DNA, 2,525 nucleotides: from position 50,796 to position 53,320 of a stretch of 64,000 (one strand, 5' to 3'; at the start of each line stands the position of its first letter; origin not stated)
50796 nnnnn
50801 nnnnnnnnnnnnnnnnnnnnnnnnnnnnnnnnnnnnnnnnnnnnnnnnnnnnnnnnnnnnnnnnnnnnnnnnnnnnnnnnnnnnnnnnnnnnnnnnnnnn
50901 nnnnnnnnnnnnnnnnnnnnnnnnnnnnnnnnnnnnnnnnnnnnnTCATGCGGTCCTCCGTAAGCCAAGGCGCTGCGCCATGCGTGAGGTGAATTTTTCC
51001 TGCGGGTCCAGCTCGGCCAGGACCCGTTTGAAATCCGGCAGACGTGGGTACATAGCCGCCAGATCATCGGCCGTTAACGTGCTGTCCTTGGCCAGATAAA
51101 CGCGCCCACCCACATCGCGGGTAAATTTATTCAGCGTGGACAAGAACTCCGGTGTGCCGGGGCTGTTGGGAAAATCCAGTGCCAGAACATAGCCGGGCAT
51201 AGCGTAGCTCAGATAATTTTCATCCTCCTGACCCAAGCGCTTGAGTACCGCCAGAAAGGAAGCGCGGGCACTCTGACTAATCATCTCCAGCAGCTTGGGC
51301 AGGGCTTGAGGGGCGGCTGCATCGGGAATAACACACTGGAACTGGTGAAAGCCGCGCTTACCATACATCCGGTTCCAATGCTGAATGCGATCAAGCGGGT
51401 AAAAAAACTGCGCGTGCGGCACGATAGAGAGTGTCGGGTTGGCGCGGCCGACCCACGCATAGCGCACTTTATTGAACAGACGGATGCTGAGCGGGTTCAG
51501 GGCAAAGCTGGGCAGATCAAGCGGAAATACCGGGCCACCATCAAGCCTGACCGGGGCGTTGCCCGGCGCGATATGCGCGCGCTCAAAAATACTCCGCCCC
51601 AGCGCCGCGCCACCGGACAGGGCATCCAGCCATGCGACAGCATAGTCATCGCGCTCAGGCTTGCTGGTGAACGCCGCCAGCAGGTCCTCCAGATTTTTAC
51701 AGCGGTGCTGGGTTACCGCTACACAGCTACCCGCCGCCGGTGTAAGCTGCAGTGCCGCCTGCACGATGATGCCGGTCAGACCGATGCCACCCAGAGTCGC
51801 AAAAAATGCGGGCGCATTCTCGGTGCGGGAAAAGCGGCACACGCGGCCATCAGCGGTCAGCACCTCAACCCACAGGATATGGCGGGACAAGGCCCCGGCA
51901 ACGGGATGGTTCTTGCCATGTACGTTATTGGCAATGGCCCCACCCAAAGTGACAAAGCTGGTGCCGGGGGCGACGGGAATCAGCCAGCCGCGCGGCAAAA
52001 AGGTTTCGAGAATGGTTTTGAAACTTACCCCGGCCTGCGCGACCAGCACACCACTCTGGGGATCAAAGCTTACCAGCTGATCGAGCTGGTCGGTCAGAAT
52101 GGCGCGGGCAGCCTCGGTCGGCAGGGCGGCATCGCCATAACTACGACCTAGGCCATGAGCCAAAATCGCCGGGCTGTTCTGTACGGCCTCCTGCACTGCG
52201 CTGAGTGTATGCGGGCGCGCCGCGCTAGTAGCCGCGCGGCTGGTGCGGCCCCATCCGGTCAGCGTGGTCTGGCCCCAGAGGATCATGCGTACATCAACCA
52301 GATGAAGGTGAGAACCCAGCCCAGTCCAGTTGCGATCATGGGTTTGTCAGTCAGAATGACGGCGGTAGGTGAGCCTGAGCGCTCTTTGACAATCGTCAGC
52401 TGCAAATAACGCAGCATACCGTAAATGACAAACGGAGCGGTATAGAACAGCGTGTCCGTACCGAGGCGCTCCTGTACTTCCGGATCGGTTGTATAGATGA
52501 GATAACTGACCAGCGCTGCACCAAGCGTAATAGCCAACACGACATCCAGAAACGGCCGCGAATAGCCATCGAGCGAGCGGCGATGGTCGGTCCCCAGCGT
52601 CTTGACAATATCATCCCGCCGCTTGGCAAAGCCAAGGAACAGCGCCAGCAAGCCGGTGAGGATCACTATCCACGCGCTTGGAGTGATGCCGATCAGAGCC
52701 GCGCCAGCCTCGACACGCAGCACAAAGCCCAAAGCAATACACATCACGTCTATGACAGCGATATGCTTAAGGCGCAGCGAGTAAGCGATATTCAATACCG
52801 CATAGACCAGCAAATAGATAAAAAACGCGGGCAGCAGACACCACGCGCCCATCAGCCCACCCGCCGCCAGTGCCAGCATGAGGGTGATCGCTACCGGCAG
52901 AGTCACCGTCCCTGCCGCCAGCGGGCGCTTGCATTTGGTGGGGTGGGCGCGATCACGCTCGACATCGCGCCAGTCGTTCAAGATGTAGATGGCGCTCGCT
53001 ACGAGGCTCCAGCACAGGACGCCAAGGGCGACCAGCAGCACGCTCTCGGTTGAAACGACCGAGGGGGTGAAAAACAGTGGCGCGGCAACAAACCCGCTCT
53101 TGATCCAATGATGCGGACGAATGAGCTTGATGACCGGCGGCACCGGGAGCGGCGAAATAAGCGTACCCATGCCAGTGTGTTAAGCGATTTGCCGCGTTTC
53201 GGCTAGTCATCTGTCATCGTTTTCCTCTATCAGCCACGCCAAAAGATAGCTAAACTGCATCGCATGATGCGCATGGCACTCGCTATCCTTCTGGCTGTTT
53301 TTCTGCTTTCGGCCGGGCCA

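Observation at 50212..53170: Complete decaprenyl-phospho-arabinose-type biosynthesis operon (UbiA-PRTase / DprE1 / DprE2) in a flagellated alphaproteobacterium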

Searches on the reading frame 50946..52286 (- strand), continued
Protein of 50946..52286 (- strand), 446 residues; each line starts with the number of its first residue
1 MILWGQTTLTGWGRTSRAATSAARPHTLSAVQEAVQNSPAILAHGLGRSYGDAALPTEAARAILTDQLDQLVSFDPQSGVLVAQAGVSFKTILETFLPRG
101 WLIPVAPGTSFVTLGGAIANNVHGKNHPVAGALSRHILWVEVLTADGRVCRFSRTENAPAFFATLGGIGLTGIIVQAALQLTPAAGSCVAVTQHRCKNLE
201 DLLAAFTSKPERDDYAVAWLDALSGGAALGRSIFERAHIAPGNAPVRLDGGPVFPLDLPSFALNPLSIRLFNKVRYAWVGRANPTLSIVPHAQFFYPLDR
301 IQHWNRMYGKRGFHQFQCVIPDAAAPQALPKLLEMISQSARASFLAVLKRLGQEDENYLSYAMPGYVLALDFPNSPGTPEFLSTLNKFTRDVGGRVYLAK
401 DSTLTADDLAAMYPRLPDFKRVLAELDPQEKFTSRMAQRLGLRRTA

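Call 51: get_annotated_region(hit=H13, flank=7000)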
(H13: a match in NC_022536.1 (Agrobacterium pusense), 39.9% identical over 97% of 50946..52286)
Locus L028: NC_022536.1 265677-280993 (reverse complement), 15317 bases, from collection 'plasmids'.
description: Agrobacterium pusense plasmid IRBL74_p, complete sequence
organism: Agrobacterium pusense (NCBI taxid 648995)
taxonomy: Bacteria; Pseudomonadota; Alphaproteobacteria; Hyphomicrobiales; Rhizobiaceae; Agrobacterium; Agrobacterium pusense
host: -; source: -; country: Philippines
typing (MOB-suite, as given by PLSDB): conjugative; relaxase MOBP; mating-pair formation MPF_T
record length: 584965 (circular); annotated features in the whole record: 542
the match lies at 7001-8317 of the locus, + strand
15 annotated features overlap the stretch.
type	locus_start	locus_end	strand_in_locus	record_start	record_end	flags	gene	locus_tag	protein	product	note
CDS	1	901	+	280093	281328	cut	-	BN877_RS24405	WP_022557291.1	aminotransferase class I/II-fold pyridoxal phosphate-dependent enzyme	-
CDS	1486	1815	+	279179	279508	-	-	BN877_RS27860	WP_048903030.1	hypothetical protein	-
CDS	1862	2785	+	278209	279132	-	-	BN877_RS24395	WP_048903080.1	LysR family transcriptional regulator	-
CDS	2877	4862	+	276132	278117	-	-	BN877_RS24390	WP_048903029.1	acyltransferase family protein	-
CDS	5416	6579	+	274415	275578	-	-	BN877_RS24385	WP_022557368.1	UbiA family prenyltransferase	-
CDS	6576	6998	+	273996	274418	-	-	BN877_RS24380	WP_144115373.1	GtrA family protein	-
CDS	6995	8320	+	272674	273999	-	-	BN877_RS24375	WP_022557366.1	FAD-binding oxidoreductase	-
CDS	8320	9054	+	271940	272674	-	-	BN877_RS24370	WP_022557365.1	SDR family oxidoreductase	-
CDS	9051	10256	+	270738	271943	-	-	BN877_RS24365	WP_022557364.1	hypothetical protein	-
CDS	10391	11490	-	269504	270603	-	-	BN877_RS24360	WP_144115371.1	IS3 family transposase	-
CDS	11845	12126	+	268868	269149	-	-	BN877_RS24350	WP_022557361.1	acyl carrier protein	GO:0006633 - fatty acid biosynthetic process [Evidence IEA]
CDS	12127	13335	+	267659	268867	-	-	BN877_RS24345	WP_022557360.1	beta-ketoacyl-[acyl-carrier-protein] synthase family protein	GO:0006633 - fatty acid biosynthetic process [Evidence IEA]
CDS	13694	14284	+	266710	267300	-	-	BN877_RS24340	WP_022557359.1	NodA family N-acyltransferase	-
CDS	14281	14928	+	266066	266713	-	nodB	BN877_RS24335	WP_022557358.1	chitooligosaccharide deacetylase NodB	GO:0009877 - nodulation [Evidence IEA]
CDS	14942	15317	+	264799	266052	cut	nodC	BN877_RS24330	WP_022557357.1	chitooligosaccharide synthase NodC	GO:0009877 - nodulation [Evidence IEA]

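Call 52: get_annotated_region(hit=H9, flank=7000)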
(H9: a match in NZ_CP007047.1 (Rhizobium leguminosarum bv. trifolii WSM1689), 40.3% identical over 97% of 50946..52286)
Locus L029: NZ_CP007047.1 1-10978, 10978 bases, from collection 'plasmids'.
description: Rhizobium leguminosarum bv. trifolii WSM1689 plasmid unnamed2, complete sequence
organism: Rhizobium leguminosarum bv. trifolii WSM1689 (NCBI taxid 754523)
taxonomy: Bacteria; Pseudomonadota; Alphaproteobacteria; Hyphomicrobiales; Rhizobiaceae; Rhizobium; Rhizobium leguminosarum; Rhizobium leguminosarum bv. trifolii WSM1689
host: -; source: root nodule of Trifolium uniflorum collected on the edge of a valley; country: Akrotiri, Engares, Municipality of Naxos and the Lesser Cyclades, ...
typing (MOB-suite, as given by PLSDB): non-mobilizable
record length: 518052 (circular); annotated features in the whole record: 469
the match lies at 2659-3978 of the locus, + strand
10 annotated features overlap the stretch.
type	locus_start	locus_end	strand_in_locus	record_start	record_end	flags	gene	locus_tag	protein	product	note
CDS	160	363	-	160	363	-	-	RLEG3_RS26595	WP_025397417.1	hypothetical protein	-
CDS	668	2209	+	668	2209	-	-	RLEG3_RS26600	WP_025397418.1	UbiA family prenyltransferase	-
CDS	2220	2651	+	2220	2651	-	-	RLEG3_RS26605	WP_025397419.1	GtrA family protein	-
CDS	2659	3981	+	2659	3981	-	-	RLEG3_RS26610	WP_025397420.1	FAD-binding oxidoreductase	-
CDS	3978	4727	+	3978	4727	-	-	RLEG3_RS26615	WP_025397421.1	SDR family oxidoreductase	-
CDS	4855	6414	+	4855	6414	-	-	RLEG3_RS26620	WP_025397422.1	hypothetical protein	-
CDS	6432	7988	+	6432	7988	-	-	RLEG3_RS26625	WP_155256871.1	hypothetical protein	-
CDS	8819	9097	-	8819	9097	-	-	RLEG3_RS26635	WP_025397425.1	hypothetical protein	-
CDS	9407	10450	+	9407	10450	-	-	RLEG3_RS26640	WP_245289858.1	ABC transporter ATP-binding protein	-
CDS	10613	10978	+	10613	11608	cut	-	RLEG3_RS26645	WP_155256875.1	Fe(3+) ABC transporter substrate-binding protein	-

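Call 53: get_annotated_region(hit=H4, flank=7000)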
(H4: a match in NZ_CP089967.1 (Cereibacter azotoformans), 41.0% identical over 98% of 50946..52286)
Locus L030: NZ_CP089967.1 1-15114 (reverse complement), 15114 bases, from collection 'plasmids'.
description: Cereibacter azotoformans strain ORIO plasmid pORIO1, complete sequence
organism: Cereibacter azotoformans (NCBI taxid 43057)
taxonomy: Bacteria; Pseudomonadota; Alphaproteobacteria; Rhodobacterales; Paracoccaceae; Cereibacter; Cereibacter azotoformans
host: -; source: Owen's River; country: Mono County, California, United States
typing (MOB-suite, as given by PLSDB): non-mobilizable; replicon rep_cluster_252
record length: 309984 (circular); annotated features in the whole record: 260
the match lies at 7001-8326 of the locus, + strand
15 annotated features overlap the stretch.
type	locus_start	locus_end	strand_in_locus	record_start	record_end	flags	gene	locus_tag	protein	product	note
CDS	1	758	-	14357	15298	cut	-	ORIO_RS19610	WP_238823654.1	Stealth CR1 domain-containing protein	-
CDS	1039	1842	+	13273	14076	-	-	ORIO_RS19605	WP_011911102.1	hypothetical protein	-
CDS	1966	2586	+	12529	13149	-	-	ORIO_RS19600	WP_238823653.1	class I SAM-dependent methyltransferase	-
CDS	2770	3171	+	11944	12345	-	-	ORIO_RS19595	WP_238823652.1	hypothetical protein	-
CDS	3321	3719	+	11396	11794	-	-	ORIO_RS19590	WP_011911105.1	hypothetical protein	-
CDS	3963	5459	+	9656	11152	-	-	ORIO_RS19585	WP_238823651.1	UbiA family prenyltransferase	-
CDS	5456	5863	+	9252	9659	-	-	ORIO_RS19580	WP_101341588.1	GtrA family protein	-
CDS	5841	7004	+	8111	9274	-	-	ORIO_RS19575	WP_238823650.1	hypothetical protein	-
CDS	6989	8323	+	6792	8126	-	-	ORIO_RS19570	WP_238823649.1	FAD-binding oxidoreductase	-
CDS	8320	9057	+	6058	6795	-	-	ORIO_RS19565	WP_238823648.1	SDR family oxidoreductase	-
CDS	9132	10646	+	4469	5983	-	-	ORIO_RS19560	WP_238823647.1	hypothetical protein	-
CDS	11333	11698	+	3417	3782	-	-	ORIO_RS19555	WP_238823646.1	oligosaccharide flippase family protein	-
CDS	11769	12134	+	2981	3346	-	-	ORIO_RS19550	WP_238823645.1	hypothetical protein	-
CDS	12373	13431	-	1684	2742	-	-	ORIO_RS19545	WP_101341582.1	ParB N-terminal domain-containing protein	-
CDS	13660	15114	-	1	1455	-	-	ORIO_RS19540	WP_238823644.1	AAA family ATPase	-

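Call 66: search_protein_representatives(protein=window:50946-52286:-)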
Query: 446 residues. Proteins with E-value up to 0.001 (for the whole library): 8382; up to 1e-10: 3871; up to 1e-30: 1632. The best 150 are listed.
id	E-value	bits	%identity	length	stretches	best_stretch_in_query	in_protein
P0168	2.9e-115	402.2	46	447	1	4-442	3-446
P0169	2.6e-105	369.4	45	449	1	8-445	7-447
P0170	1.2e-104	367.2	43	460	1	7-443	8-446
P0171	9.0e-104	364.3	47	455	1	8-442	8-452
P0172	1.6e-103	363.5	43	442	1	3-444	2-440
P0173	9.1e-103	361.0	44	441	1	3-443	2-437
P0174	1.3e-102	360.5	43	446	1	8-442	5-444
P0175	6.4e-101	354.9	44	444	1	8-442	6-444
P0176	2.0e-100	353.3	46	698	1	9-443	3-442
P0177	1.0e-99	350.9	42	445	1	6-441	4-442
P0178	1.6e-99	350.3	46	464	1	6-442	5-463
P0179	6.2e-99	348.3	41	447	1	9-442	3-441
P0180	3.2e-98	346.0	40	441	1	5-443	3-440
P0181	5.6e-98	345.2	41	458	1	8-444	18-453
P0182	8.7e-98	344.6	43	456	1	8-443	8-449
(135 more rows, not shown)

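Call 85: search_protein_families(library=pfam, proteins=[L022:6418-9084:+, L028:9051-10256:+, L029:4855-6414:+, L030:9132-10646:+, L014:12119-13849:+, L017:9638-11170:+], max_evalue=1)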
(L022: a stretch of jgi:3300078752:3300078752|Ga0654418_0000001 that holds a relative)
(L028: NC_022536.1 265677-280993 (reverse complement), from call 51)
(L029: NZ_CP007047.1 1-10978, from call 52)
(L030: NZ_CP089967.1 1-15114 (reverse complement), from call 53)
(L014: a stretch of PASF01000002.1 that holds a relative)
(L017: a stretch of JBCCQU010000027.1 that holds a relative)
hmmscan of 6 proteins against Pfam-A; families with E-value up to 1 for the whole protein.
L022:6418-9084:+ (888 aa): 3 families
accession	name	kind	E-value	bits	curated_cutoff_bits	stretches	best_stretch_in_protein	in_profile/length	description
PF10101.14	DUF2339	-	3.6e-98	330.5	33.6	1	117-881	1-658/659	Predicted membrane protein (DUF2339)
PF20342.3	DUF6637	-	0.19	12.3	27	1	286-346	29-89/103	Family of unknown function (DUF6637)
PF12406.13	DUF3664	-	0.47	11.6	23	1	63-115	33-82/99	Surface protein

L028:9051-10256:+ (401 aa): 0 families

L029:4855-6414:+ (519 aa): 1 family
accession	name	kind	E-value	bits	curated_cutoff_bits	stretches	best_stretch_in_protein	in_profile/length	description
PF16082.10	Phage_holin_2_4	-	0.65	10.4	30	1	185-247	15-73/77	Bacteriophage holin family, superfamily II-like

L030:9132-10646:+ (504 aa): 1 family
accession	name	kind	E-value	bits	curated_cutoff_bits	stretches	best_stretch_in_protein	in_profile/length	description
PF14351.11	DUF4401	-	0.98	9.2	30.4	1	388-469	85-167/307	Domain of unknown function (DUF4401)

L014:12119-13849:+ (576 aa): 1 family
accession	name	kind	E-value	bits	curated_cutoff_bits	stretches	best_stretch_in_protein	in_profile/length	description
PF02163.28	Peptidase_M50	-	0.017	14.9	27.2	1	159-300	52-164/221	Peptidase family M50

L017:9638-11170:+ (510 aa): 0 families

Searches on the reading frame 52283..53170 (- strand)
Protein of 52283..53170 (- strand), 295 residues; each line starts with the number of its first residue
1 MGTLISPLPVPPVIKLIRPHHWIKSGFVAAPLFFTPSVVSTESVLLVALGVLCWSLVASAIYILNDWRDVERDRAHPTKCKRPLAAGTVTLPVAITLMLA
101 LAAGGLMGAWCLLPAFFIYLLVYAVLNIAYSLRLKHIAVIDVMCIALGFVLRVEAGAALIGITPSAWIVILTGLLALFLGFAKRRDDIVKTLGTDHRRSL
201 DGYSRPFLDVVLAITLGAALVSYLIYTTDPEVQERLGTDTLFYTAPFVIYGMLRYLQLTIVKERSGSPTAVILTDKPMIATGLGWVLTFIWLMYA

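Call 6: search_protein_families(library=pfam, proteins=[window:52283-53170:-])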
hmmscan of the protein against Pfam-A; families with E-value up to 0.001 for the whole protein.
window:52283-53170:- (295 aa): 1 family
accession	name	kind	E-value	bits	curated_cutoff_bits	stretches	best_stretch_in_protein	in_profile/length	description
PF01040.23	UbiA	-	3.7e-19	69.4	34.2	1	36-183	14-159/250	UbiA prenyltransferase family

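Call 7: search_protein_families(library=ncbifam, proteins=[window:52283-53170:-], max_evalue=0.01)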
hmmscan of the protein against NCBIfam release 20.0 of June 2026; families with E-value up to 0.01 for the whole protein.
window:52283-53170:- (295 aa): 17 families
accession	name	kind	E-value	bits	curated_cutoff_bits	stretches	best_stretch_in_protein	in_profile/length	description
NF008977.0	PRK12324.1-2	equivalog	3.3e-80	269.7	234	1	14-294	6-288/297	decaprenyl-phosphate phosphoribosyltransferase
NF006088.0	PRK08238.1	equivalog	3.4e-55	187.6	351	1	12-291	194-478/482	UbiA family prenyltransferase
NF008978.0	PRK12324.1-4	equivalog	3.9e-55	187.1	207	1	13-290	35-316/322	decaprenyl-phosphate phosphoribosyltransferase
NF008976.0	PRK12324.1-1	equivalog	1.1e-41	143.3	474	1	12-288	20-298/306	decaprenyl-phosphate phosphoribosyltransferase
NF009523.0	PRK12884.1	equivalog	2.1e-16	59.9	269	1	12-183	6-171/279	prenyltransferase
TIGR01473.1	cyoE_ctaB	equivalog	3.5e-07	30.3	210.3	1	40-142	31-134/281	heme o synthase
NF005742.0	PRK07566.1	equivalog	4.3e-07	29.3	313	1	14-176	32-200/315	chlorophyll synthase ChlG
NF009521.0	PRK12882.1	equivalog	5.2e-07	29.2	296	1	13-175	8-167/280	geranylgeranylglycerol-phosphate geranylgeranyltransferase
NF009522.0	PRK12883.1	equivalog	3.8e-06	26.6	353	1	13-147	6-137/279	geranylgeranylglycerol-phosphate geranylgeranyltransferase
NF009516.0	PRK12875.1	equivalog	6.3e-06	25.5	205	1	14-170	21-182/292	prenyltransferase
NF009525.0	PRK12887.1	equivalog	2.2e-05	24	226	1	14-146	18-156/310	homogentisate phytyltransferase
NF045897.1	SCO3242_trans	equivalog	7.3e-05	22.5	260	1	63-157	49-141/287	SCO3242 family prenyltransferase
TIGR01476.1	chlor_syn_BchG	subfamily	0.00033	20.2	212.3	1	14-176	4-171/283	(bacterio)chlorophyll synthase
TIGR01474.1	ubiA_proteo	equivalog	0.00034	20.2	275.45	1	43-155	42-150/282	4-hydroxybenzoate octaprenyltransferase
TIGR01475.1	ubiA_other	subfamily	0.00095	18.7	180.8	1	31-175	19-163/282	UbiA-like polyprenyltransferase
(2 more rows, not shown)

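Call 13: search_solved_structures(query=window:52283-53170:-, show_alignments=1)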
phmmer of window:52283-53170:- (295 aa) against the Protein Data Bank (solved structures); distinct sequences matched with E-value up to 0.001: 2.
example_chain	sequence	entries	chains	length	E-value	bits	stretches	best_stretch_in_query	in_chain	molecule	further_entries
8j8j_D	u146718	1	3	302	3.9e-35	124.9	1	10-288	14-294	Decaprenyl-phosphate phosphoribosyltransferase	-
8j8k_A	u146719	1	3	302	2.7e-26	95.9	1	10-288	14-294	Decaprenyl-phosphate phosphoribosyltransferase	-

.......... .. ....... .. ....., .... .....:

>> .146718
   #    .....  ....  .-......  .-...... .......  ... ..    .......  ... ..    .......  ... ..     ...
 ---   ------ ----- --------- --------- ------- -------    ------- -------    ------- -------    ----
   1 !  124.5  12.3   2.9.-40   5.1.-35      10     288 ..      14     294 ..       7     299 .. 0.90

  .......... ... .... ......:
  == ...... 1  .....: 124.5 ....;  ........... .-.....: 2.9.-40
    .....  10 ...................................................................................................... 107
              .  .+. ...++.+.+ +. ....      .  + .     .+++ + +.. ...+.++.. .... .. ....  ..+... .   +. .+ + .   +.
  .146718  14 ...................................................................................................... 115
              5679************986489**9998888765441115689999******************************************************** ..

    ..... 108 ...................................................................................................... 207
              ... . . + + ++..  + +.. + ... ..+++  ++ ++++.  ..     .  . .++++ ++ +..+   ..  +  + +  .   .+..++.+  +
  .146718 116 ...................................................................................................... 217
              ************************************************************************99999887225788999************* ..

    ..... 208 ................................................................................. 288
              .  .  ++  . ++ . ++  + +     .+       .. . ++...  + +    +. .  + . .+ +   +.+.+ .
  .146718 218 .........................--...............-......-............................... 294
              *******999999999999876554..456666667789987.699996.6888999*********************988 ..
